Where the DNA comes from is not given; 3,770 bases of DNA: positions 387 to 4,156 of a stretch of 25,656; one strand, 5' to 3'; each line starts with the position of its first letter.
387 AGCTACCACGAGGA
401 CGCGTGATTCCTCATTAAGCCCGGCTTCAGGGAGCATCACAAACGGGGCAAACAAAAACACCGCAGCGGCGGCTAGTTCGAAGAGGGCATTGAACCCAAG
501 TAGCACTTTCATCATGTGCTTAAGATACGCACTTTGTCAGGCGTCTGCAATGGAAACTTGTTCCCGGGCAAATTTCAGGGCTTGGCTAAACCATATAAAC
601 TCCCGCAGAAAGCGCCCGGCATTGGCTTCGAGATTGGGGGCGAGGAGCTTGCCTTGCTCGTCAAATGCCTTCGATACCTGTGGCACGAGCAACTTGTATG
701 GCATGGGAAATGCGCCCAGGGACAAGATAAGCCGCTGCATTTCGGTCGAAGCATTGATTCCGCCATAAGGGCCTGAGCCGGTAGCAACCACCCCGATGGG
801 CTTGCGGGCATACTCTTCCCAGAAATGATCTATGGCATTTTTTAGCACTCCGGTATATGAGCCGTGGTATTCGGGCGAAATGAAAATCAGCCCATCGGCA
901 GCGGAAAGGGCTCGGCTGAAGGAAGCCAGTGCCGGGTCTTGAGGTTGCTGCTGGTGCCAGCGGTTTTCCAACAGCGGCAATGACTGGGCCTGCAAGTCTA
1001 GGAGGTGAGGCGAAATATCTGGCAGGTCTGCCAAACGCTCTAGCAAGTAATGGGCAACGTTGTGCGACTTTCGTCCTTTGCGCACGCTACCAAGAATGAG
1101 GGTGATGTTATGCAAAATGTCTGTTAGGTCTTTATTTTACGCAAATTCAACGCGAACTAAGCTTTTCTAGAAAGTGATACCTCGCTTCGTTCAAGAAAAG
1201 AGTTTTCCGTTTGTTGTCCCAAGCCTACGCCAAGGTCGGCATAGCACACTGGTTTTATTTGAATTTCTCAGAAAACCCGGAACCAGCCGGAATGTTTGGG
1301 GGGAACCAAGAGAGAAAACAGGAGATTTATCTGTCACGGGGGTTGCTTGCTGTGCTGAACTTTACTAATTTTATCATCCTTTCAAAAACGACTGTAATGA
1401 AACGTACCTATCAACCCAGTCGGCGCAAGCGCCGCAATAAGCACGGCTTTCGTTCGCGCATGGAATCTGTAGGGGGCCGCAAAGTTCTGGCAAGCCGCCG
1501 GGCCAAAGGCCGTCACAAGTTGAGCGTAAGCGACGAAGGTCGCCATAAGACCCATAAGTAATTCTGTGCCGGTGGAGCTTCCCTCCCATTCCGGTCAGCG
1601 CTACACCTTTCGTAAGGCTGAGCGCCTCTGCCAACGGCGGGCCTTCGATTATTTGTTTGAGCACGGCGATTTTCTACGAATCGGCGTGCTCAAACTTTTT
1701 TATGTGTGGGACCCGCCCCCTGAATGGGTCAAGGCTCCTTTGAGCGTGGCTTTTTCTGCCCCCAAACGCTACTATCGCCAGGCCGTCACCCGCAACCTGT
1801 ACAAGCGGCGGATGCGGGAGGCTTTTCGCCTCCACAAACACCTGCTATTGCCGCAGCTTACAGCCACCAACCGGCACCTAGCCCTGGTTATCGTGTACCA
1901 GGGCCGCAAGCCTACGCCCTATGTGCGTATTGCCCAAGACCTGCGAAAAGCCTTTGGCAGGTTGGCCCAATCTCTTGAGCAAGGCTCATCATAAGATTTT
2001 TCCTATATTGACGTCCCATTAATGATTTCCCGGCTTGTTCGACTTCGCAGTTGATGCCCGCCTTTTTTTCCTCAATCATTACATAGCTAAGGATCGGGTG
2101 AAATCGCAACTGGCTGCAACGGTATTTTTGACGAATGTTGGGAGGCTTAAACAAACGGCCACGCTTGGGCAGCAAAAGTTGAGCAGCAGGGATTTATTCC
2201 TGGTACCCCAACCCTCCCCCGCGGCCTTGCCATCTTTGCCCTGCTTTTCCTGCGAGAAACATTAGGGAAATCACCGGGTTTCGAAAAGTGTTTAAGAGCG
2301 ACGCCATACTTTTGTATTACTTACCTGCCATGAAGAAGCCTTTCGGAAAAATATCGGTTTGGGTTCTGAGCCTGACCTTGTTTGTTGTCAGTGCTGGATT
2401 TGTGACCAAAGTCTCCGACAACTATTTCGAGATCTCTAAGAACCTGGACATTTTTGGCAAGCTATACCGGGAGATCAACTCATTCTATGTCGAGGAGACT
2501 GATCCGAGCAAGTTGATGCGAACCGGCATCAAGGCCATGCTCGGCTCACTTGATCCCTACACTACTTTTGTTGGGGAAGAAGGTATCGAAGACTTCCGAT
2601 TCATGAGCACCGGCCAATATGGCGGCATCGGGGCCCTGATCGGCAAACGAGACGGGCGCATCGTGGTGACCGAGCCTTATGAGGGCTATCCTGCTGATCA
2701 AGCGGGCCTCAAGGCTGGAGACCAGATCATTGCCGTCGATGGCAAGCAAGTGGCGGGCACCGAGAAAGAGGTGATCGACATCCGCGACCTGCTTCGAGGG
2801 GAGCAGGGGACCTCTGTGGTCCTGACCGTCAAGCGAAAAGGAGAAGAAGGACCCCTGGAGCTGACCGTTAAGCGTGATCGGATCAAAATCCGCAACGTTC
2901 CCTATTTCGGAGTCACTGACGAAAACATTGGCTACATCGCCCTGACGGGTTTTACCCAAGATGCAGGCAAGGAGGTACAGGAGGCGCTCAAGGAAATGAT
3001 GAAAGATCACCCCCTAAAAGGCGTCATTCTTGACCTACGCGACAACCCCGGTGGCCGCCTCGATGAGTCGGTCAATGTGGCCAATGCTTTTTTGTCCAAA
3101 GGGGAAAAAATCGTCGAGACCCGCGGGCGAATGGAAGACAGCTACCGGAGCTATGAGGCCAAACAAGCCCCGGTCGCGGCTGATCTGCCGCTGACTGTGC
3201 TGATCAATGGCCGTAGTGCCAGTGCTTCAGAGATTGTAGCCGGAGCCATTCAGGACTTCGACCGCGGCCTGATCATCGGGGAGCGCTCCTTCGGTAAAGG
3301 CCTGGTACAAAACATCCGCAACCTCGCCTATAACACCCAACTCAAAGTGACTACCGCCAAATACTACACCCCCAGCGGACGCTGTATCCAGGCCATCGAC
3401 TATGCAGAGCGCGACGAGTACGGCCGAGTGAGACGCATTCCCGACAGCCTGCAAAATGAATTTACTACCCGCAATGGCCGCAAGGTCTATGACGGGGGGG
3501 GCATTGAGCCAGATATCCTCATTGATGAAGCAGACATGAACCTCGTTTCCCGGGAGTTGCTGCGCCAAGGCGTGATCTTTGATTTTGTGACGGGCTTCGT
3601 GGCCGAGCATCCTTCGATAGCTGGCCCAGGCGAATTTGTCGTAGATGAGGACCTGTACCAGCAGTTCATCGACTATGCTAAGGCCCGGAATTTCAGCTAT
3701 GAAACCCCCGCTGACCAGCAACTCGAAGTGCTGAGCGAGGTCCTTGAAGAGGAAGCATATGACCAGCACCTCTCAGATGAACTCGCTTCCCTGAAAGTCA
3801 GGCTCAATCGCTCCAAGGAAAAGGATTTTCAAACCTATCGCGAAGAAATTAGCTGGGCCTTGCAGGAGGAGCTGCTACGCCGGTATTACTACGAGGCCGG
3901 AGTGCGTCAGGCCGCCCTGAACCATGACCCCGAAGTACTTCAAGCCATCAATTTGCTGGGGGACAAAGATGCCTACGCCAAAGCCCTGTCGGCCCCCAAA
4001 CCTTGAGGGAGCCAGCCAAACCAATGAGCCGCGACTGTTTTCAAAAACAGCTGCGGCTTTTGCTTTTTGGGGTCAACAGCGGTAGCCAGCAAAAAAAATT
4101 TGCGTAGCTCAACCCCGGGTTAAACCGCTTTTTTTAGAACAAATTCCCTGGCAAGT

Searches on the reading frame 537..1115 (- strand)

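Call 39: search_protein_families(library=pfam, proteins=[window:537-1115:-], max_evalue=0.001)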
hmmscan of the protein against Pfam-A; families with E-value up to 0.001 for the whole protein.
window:537-1115:- (192 aa): 2 families
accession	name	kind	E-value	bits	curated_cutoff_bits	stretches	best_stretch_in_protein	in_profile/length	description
PF03358.20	FMN_red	-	2.8e-32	111.9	24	1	3-145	2-148/152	NADPH-dependent FMN reductase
PF02525.22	Flavodoxin_2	-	3e-08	34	27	1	3-101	2-106/198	Flavodoxin-like fold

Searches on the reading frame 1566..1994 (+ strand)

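Call 70: search_protein_families(library=pfam, proteins=[window:1566-1994:+], max_evalue=0.01)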
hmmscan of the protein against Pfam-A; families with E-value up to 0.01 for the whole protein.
window:1566-1994:+ (142 aa): 1 family
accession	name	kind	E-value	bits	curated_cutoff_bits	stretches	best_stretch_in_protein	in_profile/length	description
PF00825.24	Ribonuclease_P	-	1.2e-14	54.7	22.3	1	15-133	1-108/109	Ribonuclease P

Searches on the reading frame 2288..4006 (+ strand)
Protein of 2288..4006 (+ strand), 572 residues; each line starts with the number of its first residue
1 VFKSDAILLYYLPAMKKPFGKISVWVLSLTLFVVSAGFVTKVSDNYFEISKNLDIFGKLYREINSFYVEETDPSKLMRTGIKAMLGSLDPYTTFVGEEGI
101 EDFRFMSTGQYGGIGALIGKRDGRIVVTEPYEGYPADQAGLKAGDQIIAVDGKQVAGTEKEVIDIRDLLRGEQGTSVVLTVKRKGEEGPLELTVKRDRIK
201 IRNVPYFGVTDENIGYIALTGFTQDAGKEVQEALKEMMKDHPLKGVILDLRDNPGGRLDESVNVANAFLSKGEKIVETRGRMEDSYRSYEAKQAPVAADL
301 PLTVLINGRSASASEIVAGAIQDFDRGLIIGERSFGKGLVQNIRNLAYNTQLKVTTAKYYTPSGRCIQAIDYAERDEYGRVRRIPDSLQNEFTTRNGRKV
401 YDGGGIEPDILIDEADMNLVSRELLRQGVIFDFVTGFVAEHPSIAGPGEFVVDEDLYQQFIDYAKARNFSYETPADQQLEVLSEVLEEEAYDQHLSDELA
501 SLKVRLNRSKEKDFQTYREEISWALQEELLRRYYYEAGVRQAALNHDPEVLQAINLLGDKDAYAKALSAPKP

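Call 39: search_protein_families(library=pfam, proteins=[window:2288-4006:+], max_evalue=0.001)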
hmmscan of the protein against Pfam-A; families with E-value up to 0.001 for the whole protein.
window:2288-4006:+ (572 aa): 6 families
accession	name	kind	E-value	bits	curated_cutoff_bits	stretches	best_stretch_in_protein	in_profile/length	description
PF03572.23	Peptidase_S41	-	8.4e-51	172.3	24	1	213-369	1-156/165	Peptidase family S41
PF17820.7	PDZ_6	-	3.6e-16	59.1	27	1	126-183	1-54/54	PDZ domain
PF13180.12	PDZ_2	-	1.4e-11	45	27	1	112-193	1-79/80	PDZ domain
PF00595.29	PDZ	-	3.9e-08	34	23.2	1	113-178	11-77/81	PDZ domain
PF14685.13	PDZ_Tricorn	-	0.00013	22.3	25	1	136-186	33-81/88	Tricorn protease PDZ domain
PF22694.1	CtpB_N-like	-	0.00033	21.5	27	1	50-98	35-84/85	Activating protease CtpB N-terminal domain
